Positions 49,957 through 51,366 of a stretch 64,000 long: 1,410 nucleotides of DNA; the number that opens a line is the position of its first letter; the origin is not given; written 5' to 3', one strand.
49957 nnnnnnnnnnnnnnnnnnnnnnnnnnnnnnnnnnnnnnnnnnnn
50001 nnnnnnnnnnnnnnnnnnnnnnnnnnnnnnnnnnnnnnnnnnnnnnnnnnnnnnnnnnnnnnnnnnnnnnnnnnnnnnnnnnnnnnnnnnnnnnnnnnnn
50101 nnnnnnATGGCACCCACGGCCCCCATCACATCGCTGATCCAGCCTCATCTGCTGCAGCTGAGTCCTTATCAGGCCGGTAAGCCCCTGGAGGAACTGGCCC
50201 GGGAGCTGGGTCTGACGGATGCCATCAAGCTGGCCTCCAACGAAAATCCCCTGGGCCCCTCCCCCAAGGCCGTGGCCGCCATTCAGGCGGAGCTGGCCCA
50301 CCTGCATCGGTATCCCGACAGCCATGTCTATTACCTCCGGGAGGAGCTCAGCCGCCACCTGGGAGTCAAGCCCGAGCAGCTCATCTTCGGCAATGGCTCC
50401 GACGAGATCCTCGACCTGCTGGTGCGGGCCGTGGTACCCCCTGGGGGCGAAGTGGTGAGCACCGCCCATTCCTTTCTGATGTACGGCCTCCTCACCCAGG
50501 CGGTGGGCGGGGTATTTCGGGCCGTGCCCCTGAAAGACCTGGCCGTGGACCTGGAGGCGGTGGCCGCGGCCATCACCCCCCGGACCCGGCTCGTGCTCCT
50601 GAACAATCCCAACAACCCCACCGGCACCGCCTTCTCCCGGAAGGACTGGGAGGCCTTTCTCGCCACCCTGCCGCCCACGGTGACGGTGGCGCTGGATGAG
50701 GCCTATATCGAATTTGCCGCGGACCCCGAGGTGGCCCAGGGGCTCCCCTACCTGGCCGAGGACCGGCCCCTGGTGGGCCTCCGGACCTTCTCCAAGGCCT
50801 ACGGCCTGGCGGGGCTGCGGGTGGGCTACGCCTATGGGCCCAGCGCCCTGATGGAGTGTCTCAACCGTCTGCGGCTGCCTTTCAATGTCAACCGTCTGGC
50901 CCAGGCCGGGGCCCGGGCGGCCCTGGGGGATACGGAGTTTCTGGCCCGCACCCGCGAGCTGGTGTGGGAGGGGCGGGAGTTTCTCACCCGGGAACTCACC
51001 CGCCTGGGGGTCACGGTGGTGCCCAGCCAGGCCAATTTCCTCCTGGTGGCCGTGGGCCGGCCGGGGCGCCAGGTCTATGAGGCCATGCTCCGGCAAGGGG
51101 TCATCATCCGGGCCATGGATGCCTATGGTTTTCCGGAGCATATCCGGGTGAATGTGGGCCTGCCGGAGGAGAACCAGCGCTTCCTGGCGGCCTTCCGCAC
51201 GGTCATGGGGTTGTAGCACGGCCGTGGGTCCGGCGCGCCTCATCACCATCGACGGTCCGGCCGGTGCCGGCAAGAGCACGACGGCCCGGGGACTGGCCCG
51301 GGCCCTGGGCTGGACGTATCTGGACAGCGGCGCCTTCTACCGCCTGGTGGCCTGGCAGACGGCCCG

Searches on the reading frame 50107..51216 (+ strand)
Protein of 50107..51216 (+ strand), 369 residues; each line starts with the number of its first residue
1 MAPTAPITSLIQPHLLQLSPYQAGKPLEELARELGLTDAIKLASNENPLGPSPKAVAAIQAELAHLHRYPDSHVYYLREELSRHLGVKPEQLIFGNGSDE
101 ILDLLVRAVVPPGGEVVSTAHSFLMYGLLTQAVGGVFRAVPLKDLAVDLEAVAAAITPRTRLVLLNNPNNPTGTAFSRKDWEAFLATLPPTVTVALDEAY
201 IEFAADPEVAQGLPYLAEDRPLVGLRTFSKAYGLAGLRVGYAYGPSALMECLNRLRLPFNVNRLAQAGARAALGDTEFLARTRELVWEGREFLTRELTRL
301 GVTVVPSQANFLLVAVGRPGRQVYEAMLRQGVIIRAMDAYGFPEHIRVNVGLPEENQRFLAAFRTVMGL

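Call 10: find_related_loci(query=window:50107-51213:+, collection=genome_contigs, flank=4000)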
Query window:50107-51213:+ (369 aa) in genome_contigs; peptide patterns used: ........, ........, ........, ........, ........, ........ (x = any residue, [..] = any of these).
600 stretches matched a pattern (row limit reached: there are more); 566 encode a relative of the query (tblastn E <= 1e-3); the best 80 are kept; 80 distinct loci.
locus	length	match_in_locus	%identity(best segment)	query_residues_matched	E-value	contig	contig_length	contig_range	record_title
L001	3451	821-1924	72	1-368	0e+0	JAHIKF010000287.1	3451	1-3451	MAG: Proteobacteria bacterium isolate KR13_N1.mb.39 KR13_N1.mb.39_k141_141180, whole genome shotgun sequence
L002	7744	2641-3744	74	1-368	4e-178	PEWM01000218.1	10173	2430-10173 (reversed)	MAG: Deltaproteobacteria bacterium CG07_land_8_20_14_0_80_60_11 CG07_land_8_20_14_0.80_scaffold_4395_c, whole genome sho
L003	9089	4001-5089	73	7-369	4e-177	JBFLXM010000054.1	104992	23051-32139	MAG: Thermodesulfobacteriota bacterium isolate MAG058 MAG058_54, whole genome shotgun sequence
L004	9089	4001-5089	72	6-368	3e-173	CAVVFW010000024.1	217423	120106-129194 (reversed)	MAG: uncultured delta proteobacterium isolate MFD01721.bin.1.156 genome assembly, contig: contig_4612, whole genome shot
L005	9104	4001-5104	72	1-369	1e-172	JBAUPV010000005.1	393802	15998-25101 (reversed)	MAG: Desulfobaccales bacterium isolate MFD09440_ilm_asm_bin37 k127_4114, whole genome shotgun sequence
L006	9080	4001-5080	66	9-368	6e-151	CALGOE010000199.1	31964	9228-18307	MAG: uncultured Desulfobacca sp. isolate N1_Bin_Bin_94_1 genome assembly, contig: c_000003074500, whole genome shotgun s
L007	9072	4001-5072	72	11-367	2e-149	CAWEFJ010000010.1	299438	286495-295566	MAG: uncultured delta proteobacterium isolate MFD00991.bin.2.24 genome assembly, contig: contig_42252, whole genome shot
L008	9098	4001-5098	73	1-367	5e-174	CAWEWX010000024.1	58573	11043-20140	MAG: uncultured delta proteobacterium isolate MFD03323.bin.3.266 genome assembly, contig: contig_32342, whole genome sho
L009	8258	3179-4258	64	9-368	3e-144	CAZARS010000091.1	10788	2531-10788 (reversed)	MAG TPA_asm: uncultured Desulfobacca sp. isolate binchicken_co135_197 genome assembly, contig: NODE_8030_length_10788_co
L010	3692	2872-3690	77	1-273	5e-143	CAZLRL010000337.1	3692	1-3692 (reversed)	MAG TPA_asm: uncultured Desulfobacterales bacterium isolate SRP141376_co1_66 genome assembly, contig: NODE_38590_length_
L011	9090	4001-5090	70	6-368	7e-142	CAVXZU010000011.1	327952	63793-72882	MAG: uncultured delta proteobacterium isolate MFD02923.bin.2.45 genome assembly, contig: contig_22265, whole genome shot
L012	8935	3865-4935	56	11-367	6e-130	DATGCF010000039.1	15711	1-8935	MAG TPA_asm: Desulfosalsimonadaceae bacterium isolate SMAG_U9641 k141_171203, whole genome shotgun sequence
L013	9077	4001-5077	56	9-367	1e-120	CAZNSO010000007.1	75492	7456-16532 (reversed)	MAG TPA_asm: uncultured Desulfobacteraceae bacterium isolate SRP332253_co1_285 genome assembly, contig: NODE_309_length_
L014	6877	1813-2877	54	14-368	3e-117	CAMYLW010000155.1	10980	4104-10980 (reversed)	MAG: Desulfobacterota bacterium isolate FCS_Desulfobacterota_29 genome assembly, contig: scaffold_8868, whole genome sho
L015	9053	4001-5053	48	17-367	2e-114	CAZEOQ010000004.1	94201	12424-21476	MAG TPA_asm: uncultured Desulfobacterales bacterium isolate SRP141552_co1_90 genome assembly, contig: NODE_60_length_942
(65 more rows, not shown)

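Call 14: find_encoding_contigs(protein=window:50107-51216:+, flank=3000, max_places=10)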
Protein window:50107-51216:+ (369 aa): no gene with exactly this product is on record in the collection.

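Call 15: find_homologous_proteins(query=window:50107-51213:+, max_evalue=1e-100)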
Query window:50107-51213:+ (369 aa): 2237 proteins with E <= 1e-100 among 8000 candidates; the best 120 are listed.
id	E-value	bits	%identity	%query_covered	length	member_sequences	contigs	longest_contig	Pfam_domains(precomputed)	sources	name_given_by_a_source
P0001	1.3e-226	770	94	100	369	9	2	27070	PF00155.28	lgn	-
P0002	6.8e-206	701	85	100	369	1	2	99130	PF00155.28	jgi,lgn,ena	-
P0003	1.7e-200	684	83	100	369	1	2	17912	PF00155.28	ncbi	-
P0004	6.3e-199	679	84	100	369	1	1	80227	PF00155.28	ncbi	-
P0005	2.9e-197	673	82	100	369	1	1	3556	PF00155.28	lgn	-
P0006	6.1e-197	672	81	100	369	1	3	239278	PF00155.28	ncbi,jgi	jgi:histidinol-phosphate aminotransferase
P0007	9.9e-192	655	80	99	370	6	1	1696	PF00155.28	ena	-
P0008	1.4e-191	654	79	100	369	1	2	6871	PF00155.28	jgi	jgi:histidinol-phosphate aminotransferase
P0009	8.7e-191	652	80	100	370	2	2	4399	PF00155.28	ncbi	-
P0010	2.7e-190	650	79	99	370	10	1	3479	PF00155.28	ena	-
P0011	1.9e-189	647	78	100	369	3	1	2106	PF00155.28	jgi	jgi:histidinol-phosphate aminotransferase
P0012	2.2e-189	647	78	100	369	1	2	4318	PF00155.28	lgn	-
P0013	1.0e-188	645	79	100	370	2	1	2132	PF00155.28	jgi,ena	-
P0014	1.4e-188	644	78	100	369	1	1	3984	PF00155.28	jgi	jgi:histidinol-phosphate aminotransferase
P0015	1.9e-188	644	80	98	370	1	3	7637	PF00155.28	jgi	jgi:histidinol-phosphate aminotransferase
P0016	5.9e-188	642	79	100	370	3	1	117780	PF00155.28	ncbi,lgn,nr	ncbi:MAG: histidinol-phosphate transaminase [Deltaproteobacteria bacterium]|nr:histidinol-phosphate 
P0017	5.9e-188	642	80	100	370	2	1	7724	PF00155.28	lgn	-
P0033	2.8e-184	630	78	100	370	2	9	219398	PF00155.28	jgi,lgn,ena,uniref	jgi:histidinol-phosphate aminotransferase|uniref:Histidinol-phosphate aminotransferase n=1 Tax=Desul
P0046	1.2e-182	625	78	99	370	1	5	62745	PF00155.28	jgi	jgi:histidinol-phosphate aminotransferase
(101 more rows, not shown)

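Call 16: find_encoding_contigs(protein=P0001, flank=3000, max_places=4)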
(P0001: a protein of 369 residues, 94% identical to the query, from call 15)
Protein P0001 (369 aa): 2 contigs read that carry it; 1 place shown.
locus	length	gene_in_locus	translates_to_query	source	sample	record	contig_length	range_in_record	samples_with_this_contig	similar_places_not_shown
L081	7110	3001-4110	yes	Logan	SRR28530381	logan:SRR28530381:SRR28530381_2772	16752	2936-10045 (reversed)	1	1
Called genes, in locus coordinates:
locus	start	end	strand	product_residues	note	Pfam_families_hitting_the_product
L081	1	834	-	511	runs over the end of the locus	PF00149:Metallophos, PF09587:PGA_cap, PF02872:5_nucleotid_C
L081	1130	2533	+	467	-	PF13440:Polysacc_synt_3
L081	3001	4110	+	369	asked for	PF00155:Aminotran_1_2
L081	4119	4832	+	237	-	PF02224:Cytidylate_kin, PF13189:Cytidylate_kin2 (faint)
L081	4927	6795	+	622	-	PF17092:PCB_OB (faint), PF00575:S1, PF00575:S1, PF23459:S1_RRP5, PF00575:S1, PF21710:Spt6_S1, PF23459:S1_RRP5 (weak), PF00575:S1, +2 more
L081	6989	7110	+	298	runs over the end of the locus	PF00574:CLP_protease (faint), PF25145:NfeD1b_N, PF01343:Peptidase_S49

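Call 17: find_encoding_contigs(protein=P0002, flank=3000, max_places=3)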
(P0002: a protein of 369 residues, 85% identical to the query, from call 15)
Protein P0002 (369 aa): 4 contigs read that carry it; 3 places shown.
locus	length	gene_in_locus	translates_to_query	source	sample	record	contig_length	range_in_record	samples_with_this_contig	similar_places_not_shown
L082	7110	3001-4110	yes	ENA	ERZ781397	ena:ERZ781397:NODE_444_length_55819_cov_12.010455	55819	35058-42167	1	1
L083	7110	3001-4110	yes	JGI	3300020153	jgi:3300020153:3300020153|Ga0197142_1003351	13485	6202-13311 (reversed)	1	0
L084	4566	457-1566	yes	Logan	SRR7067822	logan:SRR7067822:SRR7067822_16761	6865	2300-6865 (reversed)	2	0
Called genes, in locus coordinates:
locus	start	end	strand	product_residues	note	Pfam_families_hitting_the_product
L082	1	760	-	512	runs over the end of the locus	PF00149:Metallophos, PF09587:PGA_cap, PF02872:5_nucleotid_C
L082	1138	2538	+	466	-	PF01943:Polysacc_synt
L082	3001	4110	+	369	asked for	PF00155:Aminotran_1_2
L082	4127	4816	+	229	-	PF02224:Cytidylate_kin, PF13189:Cytidylate_kin2 (weak), PF13238:AAA_18 (faint), PF13207:AAA_17 (faint)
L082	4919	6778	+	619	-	PF00575:S1, PF00575:S1, PF23459:S1_RRP5 (weak), PF00575:S1, PF23459:S1_RRP5, PF00575:S1, PF21710:Spt6_S1, PF00575:S1, +3 more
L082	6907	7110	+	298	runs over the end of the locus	PF25145:NfeD1b_N, PF01343:Peptidase_S49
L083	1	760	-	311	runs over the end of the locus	?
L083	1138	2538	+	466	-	PF01943:Polysacc_synt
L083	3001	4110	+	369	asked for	PF00155:Aminotran_1_2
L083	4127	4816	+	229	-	PF02224:Cytidylate_kin, PF13189:Cytidylate_kin2 (weak), PF13238:AAA_18 (faint), PF13207:AAA_17 (faint)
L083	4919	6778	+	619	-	PF00575:S1, PF00575:S1, PF23459:S1_RRP5 (weak), PF00575:S1, PF23459:S1_RRP5, PF00575:S1, PF21710:Spt6_S1, PF00575:S1, +3 more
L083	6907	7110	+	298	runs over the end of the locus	PF25145:NfeD1b_N, PF01343:Peptidase_S49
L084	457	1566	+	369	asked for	PF00155:Aminotran_1_2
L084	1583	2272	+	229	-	PF02224:Cytidylate_kin, PF13189:Cytidylate_kin2 (weak), PF13238:AAA_18 (faint), PF13207:AAA_17 (faint)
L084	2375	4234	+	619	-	PF00575:S1, PF00575:S1, PF23459:S1_RRP5 (weak), PF00575:S1, PF23459:S1_RRP5, PF00575:S1, PF21710:Spt6_S1, PF00575:S1, +3 more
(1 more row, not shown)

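Call 18: find_encoding_contigs(protein=P0003, flank=3000, max_places=3)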
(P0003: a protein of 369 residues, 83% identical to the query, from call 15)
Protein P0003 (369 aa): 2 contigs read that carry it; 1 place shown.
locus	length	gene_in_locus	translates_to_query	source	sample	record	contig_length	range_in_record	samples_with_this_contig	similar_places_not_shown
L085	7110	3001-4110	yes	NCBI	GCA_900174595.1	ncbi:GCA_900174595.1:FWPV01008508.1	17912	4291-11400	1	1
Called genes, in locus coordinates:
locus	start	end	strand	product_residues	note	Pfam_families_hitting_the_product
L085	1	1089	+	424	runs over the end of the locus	PF08448:PAS_4, PF07730:HisKA_3, PF02518:HATPase_c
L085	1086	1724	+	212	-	PF00072:Response_reg, PF00196:GerE, PF08281:Sigma70_r4_2 (weak), PF13384:HTH_23 (weak)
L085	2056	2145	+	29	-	-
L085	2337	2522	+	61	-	-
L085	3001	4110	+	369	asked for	PF00155:Aminotran_1_2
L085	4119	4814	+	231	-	PF02224:Cytidylate_kin, PF13189:Cytidylate_kin2 (weak), PF13238:AAA_18 (faint), PF01202:SKI (faint), PF13207:AAA_17 (faint)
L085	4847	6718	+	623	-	PF00575:S1, PF00575:S1, PF23459:S1_RRP5 (weak), PF00575:S1, PF23459:S1_RRP5, PF00575:S1, PF21710:Spt6_S1, PF00575:S1, +4 more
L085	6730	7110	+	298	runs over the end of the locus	PF00574:CLP_protease (faint), PF25145:NfeD1b_N, PF01343:Peptidase_S49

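Call 19: find_encoding_contigs(protein=P0004, flank=3000, max_places=3)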
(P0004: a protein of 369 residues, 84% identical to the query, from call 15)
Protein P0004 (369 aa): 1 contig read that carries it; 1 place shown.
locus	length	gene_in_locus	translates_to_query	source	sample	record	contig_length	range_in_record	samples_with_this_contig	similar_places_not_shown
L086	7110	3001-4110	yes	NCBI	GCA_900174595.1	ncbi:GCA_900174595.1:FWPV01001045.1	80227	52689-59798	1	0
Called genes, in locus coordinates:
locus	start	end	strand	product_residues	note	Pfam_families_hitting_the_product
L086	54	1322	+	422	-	PF00989:PAS, PF08448:PAS_4, PF13426:PAS_9 (faint), PF07730:HisKA_3, PF02518:HATPase_c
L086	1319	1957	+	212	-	PF00072:Response_reg, PF00196:GerE, PF08281:Sigma70_r4_2 (weak), PF13384:HTH_23 (weak)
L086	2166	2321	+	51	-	-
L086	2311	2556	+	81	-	-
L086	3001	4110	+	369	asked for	PF00155:Aminotran_1_2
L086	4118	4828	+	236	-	PF02224:Cytidylate_kin, PF13189:Cytidylate_kin2, PF13238:AAA_18 (faint), PF01202:SKI (faint)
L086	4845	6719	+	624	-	PF00575:S1, PF00575:S1, PF23459:S1_RRP5 (weak), PF00575:S1, PF23459:S1_RRP5, PF00575:S1, PF21710:Spt6_S1, PF00575:S1, +2 more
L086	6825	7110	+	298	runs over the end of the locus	PF00574:CLP_protease (faint), PF25145:NfeD1b_N, PF01343:Peptidase_S49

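Call 20: find_encoding_contigs(protein=P0006, flank=3000, max_places=3)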
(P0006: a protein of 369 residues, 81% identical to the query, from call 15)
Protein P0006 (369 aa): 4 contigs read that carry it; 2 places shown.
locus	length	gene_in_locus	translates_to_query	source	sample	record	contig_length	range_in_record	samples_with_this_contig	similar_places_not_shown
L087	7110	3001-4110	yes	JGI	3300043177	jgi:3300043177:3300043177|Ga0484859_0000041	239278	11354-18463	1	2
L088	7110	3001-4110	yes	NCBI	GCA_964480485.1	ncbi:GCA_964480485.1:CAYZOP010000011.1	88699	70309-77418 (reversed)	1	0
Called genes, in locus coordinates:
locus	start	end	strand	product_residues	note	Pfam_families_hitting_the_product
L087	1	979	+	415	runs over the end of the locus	PF08448:PAS_4 (weak), PF07730:HisKA_3, PF02518:HATPase_c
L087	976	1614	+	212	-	PF00072:Response_reg, PF00196:GerE, PF08281:Sigma70_r4_2 (weak), PF13384:HTH_23 (weak)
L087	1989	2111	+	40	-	-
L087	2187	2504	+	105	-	-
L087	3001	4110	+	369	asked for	PF00155:Aminotran_1_2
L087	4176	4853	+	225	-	PF02224:Cytidylate_kin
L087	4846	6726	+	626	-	PF00575:S1, PF00575:S1, PF23459:S1_RRP5 (weak), PF00575:S1, PF23459:S1_RRP5 (weak), PF00575:S1, PF21710:Spt6_S1, PF00575:S1, +4 more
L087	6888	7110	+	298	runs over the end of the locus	PF00574:CLP_protease (faint), PF25145:NfeD1b_N, PF01343:Peptidase_S49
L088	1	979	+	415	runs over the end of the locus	PF08448:PAS_4 (weak), PF07730:HisKA_3, PF02518:HATPase_c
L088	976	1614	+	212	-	PF00072:Response_reg, PF00196:GerE, PF08281:Sigma70_r4_2 (weak), PF13384:HTH_23 (weak)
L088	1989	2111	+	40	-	-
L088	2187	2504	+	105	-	-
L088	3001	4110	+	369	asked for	PF00155:Aminotran_1_2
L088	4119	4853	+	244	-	PF02224:Cytidylate_kin, PF13189:Cytidylate_kin2 (weak)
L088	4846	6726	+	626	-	PF00575:S1, PF00575:S1, PF23459:S1_RRP5 (weak), PF00575:S1, PF23459:S1_RRP5 (weak), PF00575:S1, PF21710:Spt6_S1, PF00575:S1, +4 more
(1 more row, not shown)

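Call 25: find_encoding_contigs(protein=P0016, flank=3000, max_places=2)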
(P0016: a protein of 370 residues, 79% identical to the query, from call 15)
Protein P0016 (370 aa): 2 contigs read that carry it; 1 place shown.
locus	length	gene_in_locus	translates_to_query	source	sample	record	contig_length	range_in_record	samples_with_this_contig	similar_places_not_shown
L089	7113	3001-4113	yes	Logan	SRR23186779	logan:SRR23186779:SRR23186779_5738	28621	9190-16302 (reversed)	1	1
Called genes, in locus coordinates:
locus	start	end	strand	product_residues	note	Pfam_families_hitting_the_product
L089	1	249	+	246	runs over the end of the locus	PF01904:DUF72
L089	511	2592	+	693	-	PF02629:CoA_binding (weak), PF13380:CoA_binding_2, PF13607:Succ_CoA_lig, PF13549:ATP-grasp_5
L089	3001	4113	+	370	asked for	PF00155:Aminotran_1_2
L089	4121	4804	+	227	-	PF02224:Cytidylate_kin, PF13189:Cytidylate_kin2, PF13238:AAA_18 (faint), PF13207:AAA_17 (faint)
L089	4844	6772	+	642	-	PF17092:PCB_OB (faint), PF00575:S1, PF20874:Relaxase_M (faint), PF00575:S1, PF23459:S1_RRP5, PF00575:S1, PF21710:Spt6_S1, PF00575:S1, +1 more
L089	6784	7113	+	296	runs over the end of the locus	PF00574:CLP_protease (faint), PF25145:NfeD1b_N, PF01343:Peptidase_S49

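Call 26: find_encoding_contigs(protein=P0033, flank=3000, max_places=2)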
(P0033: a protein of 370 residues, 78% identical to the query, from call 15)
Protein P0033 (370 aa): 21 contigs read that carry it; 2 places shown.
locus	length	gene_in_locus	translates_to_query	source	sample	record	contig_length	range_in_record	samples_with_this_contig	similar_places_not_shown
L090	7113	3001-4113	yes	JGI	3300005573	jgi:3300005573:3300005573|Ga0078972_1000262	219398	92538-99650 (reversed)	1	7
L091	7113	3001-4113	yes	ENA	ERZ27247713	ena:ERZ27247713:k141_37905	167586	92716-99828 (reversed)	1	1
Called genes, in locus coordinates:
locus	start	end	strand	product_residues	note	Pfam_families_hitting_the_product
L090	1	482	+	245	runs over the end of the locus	PF01904:DUF72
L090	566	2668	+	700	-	PF02629:CoA_binding (weak), PF13380:CoA_binding_2, PF13607:Succ_CoA_lig, PF13549:ATP-grasp_5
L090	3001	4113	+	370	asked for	PF00155:Aminotran_1_2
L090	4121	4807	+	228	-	PF02224:Cytidylate_kin, PF13189:Cytidylate_kin2, PF13238:AAA_18 (faint), PF13671:AAA_33 (faint), PF13207:AAA_17 (faint)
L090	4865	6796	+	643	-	PF00575:S1, PF00575:S1, PF23459:S1_RRP5, PF00575:S1, PF23459:S1_RRP5, PF00575:S1, PF21710:Spt6_S1, PF00575:S1, +4 more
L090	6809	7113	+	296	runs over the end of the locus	PF00574:CLP_protease (faint), PF25145:NfeD1b_N, PF01343:Peptidase_S49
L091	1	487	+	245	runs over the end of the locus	PF01904:DUF72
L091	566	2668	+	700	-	PF02629:CoA_binding (weak), PF13380:CoA_binding_2, PF13607:Succ_CoA_lig, PF13549:ATP-grasp_5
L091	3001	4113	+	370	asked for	PF00155:Aminotran_1_2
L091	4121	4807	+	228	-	PF02224:Cytidylate_kin, PF13189:Cytidylate_kin2, PF13238:AAA_18 (faint), PF13671:AAA_33 (faint), PF13207:AAA_17 (faint)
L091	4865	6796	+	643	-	PF00575:S1, PF00575:S1, PF23459:S1_RRP5, PF00575:S1, PF23459:S1_RRP5, PF00575:S1, PF21710:Spt6_S1, PF00575:S1, +4 more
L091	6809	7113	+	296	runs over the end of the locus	PF00574:CLP_protease (faint), PF25145:NfeD1b_N, PF01343:Peptidase_S49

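Call 27: find_encoding_contigs(protein=P0046, flank=3000, max_places=2)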
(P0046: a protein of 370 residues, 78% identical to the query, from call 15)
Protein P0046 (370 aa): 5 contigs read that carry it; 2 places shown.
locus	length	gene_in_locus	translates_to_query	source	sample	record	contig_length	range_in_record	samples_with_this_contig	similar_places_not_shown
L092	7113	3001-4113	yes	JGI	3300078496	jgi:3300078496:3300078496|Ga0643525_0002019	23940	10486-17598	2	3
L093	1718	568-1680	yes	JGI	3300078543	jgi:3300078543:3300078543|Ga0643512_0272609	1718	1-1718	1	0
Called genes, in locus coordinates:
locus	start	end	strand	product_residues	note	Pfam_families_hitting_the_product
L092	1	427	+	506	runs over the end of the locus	PF13428:TPR_14 (faint), PF13432:TPR_16, PF23914:TPR_CcmH_CycH (weak), PF00515:TPR_1 (faint), PF07719:TPR_2 (faint), PF12895:ANAPC3 (weak), PF13371:TPR_9 (weak), PF13432:TPR_16 (weak), +4 more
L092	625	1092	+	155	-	PF00582:Usp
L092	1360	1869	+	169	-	-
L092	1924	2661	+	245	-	PF01904:DUF72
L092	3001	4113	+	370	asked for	PF00155:Aminotran_1_2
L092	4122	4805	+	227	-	PF02224:Cytidylate_kin, PF13189:Cytidylate_kin2 (weak)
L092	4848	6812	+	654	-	PF17092:PCB_OB (faint), PF00575:S1, PF00575:S1, PF23459:S1_RRP5, PF21710:Spt6_S1, PF00575:S1, PF23459:S1_RRP5 (weak), PF00575:S1, +2 more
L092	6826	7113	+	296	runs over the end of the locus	PF00574:CLP_protease (faint), PF25145:NfeD1b_N, PF01343:Peptidase_S49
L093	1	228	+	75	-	?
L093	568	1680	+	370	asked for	PF00155:Aminotran_1_2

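Call 28: find_encoding_contigs(protein=P0008, flank=3000, max_places=2)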
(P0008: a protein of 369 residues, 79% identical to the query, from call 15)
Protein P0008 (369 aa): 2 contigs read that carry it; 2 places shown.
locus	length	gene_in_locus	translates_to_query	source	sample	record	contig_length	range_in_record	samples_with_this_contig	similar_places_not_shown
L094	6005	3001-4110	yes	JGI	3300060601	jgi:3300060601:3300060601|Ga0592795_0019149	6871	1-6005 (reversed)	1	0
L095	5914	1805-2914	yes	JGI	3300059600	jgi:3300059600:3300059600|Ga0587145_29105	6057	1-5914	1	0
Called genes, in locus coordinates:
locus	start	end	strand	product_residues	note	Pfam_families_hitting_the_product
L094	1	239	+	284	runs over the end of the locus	PF03781:FGE-sulfatase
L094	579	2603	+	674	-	PF03063:Prismane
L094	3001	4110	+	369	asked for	PF00155:Aminotran_1_2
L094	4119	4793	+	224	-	PF02224:Cytidylate_kin, PF13189:Cytidylate_kin2, PF13671:AAA_33 (faint), PF01202:SKI (faint), PF13207:AAA_17 (faint)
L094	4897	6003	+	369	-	?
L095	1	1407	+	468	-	PF03063:Prismane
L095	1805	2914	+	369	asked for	PF00155:Aminotran_1_2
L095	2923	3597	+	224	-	PF02224:Cytidylate_kin, PF13189:Cytidylate_kin2, PF13671:AAA_33 (faint), PF01202:SKI (faint), PF13207:AAA_17 (faint)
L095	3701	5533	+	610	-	PF00575:S1, PF00575:S1, PF23459:S1_RRP5 (weak), PF00575:S1, PF23459:S1_RRP5, PF00575:S1, PF21710:Spt6_S1, PF00575:S1, +3 more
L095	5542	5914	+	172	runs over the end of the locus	?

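Call 39: find_encoding_contigs(protein=P0005, flank=3000, max_places=2)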
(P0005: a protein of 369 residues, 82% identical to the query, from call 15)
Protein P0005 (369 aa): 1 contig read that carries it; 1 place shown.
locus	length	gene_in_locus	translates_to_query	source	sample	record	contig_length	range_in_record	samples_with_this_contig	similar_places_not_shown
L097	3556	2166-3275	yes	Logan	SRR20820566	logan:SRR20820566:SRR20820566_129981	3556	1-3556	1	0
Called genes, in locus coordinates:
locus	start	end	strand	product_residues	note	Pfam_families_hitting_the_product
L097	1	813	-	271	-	?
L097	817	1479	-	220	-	-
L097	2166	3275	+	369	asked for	PF00155:Aminotran_1_2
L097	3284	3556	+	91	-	?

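Call 40: find_encoding_contigs(protein=P0017, flank=3000, max_places=2)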
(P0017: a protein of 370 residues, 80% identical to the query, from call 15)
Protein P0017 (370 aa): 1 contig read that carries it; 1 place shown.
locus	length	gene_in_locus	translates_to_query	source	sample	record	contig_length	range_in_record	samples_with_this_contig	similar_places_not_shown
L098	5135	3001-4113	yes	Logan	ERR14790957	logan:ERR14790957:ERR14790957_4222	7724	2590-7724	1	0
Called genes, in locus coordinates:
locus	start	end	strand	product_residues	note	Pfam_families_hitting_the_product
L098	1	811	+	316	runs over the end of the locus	PF04773:FecR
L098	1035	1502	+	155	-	PF00582:Usp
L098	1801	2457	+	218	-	PF01904:DUF72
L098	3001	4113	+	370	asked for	PF00155:Aminotran_1_2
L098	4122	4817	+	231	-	PF02224:Cytidylate_kin, PF13189:Cytidylate_kin2, PF13238:AAA_18 (faint), PF13207:AAA_17 (faint)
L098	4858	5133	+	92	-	?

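Call 57: search_protein_families(library=pfam, proteins=[window:50107-51213:+])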
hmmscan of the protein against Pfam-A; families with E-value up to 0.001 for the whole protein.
window:50107-51213:+ (369 aa): 1 family
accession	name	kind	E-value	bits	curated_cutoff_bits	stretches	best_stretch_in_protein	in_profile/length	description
PF00155.27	Aminotran_1_2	-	8.8e-65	219.7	19.7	1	38-361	2-359/361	Aminotransferase class I and II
